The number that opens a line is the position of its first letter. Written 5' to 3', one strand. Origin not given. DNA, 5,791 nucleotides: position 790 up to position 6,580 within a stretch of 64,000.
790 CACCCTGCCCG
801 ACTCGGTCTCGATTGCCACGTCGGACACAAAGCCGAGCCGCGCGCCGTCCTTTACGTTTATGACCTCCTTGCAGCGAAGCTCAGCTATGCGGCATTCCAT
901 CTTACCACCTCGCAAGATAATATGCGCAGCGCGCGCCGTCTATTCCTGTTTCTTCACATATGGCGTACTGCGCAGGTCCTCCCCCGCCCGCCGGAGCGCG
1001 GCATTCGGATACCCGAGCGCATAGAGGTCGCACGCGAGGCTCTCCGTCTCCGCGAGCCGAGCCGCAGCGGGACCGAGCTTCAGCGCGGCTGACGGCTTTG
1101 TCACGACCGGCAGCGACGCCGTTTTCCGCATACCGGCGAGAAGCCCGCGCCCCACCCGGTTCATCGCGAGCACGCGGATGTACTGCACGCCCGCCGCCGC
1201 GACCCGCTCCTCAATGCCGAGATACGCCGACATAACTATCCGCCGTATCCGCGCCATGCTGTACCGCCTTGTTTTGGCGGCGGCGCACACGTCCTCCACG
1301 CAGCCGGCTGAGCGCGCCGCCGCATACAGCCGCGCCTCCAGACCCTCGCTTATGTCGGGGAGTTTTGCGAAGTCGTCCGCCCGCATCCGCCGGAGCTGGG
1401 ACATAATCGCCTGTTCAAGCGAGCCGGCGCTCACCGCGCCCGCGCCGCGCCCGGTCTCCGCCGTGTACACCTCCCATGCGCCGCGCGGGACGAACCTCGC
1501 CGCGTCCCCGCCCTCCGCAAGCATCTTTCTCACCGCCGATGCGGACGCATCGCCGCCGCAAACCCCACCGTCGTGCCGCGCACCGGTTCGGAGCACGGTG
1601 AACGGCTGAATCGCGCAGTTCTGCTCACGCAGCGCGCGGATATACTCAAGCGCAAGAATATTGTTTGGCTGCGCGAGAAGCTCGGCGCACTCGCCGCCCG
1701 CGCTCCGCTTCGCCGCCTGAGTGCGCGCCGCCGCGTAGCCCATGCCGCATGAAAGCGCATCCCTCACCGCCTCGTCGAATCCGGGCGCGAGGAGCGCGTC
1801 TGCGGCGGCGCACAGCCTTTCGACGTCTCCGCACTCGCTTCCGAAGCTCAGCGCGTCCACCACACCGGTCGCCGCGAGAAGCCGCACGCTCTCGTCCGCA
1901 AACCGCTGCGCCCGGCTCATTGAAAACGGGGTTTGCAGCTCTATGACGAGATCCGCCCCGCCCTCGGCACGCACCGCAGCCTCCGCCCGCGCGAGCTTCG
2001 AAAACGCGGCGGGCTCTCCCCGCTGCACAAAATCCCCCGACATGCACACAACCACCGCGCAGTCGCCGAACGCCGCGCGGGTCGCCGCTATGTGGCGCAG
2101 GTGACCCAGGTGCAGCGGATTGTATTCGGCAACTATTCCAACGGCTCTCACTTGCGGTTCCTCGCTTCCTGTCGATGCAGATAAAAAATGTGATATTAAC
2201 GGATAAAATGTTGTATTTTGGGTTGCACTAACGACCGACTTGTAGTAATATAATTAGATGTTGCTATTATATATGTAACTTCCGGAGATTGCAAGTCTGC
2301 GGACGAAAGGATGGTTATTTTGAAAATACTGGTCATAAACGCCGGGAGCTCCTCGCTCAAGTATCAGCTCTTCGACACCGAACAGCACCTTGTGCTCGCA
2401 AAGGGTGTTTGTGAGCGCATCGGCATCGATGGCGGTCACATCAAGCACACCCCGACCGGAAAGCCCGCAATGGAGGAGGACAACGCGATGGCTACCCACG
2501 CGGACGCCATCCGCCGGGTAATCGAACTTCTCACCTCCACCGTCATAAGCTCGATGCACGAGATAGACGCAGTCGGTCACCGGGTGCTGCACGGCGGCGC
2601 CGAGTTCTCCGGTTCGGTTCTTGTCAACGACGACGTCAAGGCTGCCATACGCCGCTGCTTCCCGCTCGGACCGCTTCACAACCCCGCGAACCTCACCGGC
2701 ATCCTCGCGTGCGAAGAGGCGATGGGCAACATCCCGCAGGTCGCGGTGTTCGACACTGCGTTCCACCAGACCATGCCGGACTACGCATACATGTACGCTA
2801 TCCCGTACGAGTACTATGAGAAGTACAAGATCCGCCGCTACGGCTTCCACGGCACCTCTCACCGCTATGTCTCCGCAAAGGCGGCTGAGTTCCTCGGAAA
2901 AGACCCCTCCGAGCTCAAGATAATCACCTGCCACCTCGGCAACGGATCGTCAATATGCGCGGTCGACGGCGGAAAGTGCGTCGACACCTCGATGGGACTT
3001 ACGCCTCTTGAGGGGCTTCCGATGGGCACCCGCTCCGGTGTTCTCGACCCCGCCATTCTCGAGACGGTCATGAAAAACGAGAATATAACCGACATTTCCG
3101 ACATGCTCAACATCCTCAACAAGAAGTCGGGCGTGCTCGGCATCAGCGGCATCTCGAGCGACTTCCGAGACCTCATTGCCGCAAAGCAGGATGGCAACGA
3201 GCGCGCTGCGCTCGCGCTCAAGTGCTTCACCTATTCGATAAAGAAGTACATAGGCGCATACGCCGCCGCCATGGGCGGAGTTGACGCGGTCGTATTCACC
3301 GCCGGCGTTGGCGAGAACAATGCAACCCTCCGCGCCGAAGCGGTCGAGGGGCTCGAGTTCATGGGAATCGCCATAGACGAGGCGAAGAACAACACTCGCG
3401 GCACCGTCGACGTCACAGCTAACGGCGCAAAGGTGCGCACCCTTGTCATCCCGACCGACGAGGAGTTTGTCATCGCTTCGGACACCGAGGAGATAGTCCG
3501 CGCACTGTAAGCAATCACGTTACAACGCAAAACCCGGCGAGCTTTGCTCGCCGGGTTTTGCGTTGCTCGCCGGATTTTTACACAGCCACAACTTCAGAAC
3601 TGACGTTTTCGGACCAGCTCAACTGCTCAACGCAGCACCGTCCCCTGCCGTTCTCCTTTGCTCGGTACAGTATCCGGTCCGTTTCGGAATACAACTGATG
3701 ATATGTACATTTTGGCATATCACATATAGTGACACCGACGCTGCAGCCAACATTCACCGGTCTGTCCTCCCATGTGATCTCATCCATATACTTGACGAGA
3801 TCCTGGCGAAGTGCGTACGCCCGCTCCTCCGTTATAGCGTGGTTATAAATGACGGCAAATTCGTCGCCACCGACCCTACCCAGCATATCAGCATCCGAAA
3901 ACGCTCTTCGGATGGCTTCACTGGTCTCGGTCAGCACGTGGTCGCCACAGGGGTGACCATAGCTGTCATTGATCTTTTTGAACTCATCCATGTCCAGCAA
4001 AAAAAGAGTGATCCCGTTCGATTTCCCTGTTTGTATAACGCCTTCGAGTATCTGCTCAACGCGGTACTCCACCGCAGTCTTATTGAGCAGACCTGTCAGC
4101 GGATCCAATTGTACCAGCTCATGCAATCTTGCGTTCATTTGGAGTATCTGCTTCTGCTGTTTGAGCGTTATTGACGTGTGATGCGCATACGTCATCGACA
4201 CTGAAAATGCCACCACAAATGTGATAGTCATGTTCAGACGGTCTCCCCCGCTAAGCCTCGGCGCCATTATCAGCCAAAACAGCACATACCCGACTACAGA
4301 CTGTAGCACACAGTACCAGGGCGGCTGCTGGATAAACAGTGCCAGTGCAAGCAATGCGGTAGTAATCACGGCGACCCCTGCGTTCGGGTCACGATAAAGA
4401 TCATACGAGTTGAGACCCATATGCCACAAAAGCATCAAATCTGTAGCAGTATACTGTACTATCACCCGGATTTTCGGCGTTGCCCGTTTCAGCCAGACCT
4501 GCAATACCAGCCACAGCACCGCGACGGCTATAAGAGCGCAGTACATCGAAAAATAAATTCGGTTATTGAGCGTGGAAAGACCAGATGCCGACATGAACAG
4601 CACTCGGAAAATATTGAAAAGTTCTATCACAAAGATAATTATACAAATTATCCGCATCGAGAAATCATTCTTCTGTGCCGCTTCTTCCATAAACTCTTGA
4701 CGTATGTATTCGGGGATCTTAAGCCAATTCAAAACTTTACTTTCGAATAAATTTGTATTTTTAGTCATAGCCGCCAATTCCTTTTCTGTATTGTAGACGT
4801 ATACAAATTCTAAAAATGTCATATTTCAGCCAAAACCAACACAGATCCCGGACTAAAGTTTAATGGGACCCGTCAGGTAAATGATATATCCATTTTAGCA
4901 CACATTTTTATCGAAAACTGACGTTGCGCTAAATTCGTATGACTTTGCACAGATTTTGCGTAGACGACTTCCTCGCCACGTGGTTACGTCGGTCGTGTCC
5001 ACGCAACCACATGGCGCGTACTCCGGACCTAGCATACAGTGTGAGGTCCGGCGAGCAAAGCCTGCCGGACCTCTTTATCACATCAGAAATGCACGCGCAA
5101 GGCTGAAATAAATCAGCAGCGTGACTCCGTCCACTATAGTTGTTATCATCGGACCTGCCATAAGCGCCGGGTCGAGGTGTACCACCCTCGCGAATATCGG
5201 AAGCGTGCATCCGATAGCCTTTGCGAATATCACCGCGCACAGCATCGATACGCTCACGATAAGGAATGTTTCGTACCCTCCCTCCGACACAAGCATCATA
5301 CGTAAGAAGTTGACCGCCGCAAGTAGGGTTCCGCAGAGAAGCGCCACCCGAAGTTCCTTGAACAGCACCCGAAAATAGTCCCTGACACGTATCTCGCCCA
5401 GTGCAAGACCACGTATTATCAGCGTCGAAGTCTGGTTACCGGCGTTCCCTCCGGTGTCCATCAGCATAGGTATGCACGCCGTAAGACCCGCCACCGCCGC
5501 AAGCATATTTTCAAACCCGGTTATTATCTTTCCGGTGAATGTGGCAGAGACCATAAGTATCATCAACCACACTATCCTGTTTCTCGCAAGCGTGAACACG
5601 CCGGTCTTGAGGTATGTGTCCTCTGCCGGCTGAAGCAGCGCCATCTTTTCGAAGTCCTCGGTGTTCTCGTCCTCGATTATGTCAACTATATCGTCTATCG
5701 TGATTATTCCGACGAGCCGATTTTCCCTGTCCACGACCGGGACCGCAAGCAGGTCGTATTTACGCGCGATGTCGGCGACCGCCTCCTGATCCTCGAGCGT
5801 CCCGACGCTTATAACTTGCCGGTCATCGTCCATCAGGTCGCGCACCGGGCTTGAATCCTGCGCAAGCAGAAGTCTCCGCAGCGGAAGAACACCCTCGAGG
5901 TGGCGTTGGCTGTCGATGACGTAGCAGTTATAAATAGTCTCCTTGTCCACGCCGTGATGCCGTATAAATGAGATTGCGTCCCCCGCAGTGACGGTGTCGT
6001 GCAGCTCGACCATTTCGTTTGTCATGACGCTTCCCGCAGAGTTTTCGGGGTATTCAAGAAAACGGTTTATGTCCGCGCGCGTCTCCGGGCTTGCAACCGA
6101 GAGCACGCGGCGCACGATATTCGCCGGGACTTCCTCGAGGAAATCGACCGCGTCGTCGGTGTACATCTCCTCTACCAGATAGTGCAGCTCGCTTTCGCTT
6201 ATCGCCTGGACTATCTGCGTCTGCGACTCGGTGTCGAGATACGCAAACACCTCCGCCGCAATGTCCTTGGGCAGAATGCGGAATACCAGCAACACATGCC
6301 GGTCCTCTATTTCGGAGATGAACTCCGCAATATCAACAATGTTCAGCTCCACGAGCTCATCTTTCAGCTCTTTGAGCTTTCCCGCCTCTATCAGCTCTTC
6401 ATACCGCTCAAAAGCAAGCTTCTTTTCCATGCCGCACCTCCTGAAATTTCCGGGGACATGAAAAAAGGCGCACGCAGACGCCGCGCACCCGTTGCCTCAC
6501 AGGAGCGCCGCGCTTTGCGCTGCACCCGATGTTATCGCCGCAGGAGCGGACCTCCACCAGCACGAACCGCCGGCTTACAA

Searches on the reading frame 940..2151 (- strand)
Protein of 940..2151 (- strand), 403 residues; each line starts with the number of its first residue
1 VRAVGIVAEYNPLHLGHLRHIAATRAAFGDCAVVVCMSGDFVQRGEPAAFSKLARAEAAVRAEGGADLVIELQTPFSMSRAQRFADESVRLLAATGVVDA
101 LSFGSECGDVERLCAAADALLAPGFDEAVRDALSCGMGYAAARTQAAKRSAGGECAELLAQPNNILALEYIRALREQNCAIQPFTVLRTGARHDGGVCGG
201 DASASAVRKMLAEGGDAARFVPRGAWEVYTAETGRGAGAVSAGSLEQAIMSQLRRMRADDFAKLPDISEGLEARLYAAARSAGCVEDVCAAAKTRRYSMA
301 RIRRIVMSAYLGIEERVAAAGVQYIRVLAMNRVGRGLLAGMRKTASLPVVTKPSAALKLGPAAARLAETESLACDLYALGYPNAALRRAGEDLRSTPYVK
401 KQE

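Call 46: search_protein_families(library=pfam, proteins=[window:940-2151:-], max_evalue=0.0001)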
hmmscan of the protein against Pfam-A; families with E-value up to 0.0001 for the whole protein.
window:940-2151:- (403 aa): 1 family
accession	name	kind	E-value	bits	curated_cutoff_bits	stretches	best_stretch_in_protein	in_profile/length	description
PF05636.17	HIGH_NTase1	-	1.2e-103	348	27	1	1-384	1-393/402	HIGH Nucleotidyl Transferase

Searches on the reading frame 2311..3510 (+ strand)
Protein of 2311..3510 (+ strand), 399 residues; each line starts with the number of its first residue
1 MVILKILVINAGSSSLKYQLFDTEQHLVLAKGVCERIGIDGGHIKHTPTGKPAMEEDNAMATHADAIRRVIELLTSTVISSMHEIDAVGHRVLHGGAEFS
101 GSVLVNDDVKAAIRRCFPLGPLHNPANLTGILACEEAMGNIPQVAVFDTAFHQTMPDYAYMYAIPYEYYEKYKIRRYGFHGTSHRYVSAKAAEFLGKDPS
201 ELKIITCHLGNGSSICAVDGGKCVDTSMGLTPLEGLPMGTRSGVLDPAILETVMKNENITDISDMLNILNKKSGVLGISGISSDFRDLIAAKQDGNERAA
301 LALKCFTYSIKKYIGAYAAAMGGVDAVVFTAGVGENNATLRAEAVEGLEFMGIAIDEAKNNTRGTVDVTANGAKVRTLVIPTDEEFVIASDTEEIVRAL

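Call 46: search_protein_families(library=pfam, proteins=[window:2311-3510:+], max_evalue=0.0001)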
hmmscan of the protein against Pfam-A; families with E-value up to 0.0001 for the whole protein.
window:2311-3510:+ (399 aa): 1 family
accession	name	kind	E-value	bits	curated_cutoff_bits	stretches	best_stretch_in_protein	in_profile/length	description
PF00871.23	Acetate_kinase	-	6.3e-149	496.3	22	1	5-389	1-391/392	Acetokinase family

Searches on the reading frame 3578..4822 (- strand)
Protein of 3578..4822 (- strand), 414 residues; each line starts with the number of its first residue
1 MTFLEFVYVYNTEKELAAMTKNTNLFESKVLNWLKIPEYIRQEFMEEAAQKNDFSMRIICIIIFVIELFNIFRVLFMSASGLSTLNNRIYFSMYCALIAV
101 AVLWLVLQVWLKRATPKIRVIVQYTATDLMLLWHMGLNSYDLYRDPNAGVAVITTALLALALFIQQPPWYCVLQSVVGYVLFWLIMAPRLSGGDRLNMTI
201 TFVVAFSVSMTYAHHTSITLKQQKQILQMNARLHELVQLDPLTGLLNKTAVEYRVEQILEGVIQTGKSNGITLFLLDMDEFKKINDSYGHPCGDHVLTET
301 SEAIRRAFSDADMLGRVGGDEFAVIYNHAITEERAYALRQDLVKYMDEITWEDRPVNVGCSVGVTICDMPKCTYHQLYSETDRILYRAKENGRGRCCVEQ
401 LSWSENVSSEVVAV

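Call 46: search_protein_families(library=pfam, proteins=[window:3578-4822:-], max_evalue=0.0001)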
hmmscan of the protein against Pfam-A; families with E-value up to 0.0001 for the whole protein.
window:3578-4822:- (414 aa): 1 family
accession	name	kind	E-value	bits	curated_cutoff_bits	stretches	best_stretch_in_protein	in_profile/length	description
PF00990.26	GGDEF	-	3.3e-34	118.4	23.8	1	238-394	2-160/161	Diguanylate cyclase, GGDEF domain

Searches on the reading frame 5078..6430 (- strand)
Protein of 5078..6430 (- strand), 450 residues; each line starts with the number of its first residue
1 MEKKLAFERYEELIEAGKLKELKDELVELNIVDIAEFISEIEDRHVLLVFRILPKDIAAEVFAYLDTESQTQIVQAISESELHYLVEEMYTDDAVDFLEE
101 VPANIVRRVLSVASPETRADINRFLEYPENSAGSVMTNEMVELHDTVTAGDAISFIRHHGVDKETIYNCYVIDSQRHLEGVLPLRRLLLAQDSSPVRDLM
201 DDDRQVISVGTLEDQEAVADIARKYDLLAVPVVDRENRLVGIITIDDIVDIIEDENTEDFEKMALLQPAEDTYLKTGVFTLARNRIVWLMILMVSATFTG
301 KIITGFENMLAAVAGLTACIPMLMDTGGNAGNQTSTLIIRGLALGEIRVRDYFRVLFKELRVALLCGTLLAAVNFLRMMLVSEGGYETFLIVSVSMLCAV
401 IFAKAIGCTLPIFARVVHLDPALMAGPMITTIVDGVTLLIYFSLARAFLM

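Call 46: search_protein_families(library=pfam, proteins=[window:5078-6430:-], max_evalue=0.0001)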
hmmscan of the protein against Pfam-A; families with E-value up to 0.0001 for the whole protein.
window:5078-6430:- (450 aa): 3 families
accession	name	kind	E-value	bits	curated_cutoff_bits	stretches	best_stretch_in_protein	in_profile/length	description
PF01769.21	MgtE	-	1.6e-37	129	27.6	1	320-443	1-124/125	Divalent cation transporter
PF03448.22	MgtE_N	-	1e-28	100.3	25.9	1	29-130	1-102/102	MgtE intracellular N domain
PF00571.33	CBS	-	5.1e-12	46.4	24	1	196-253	1-56/57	CBS domain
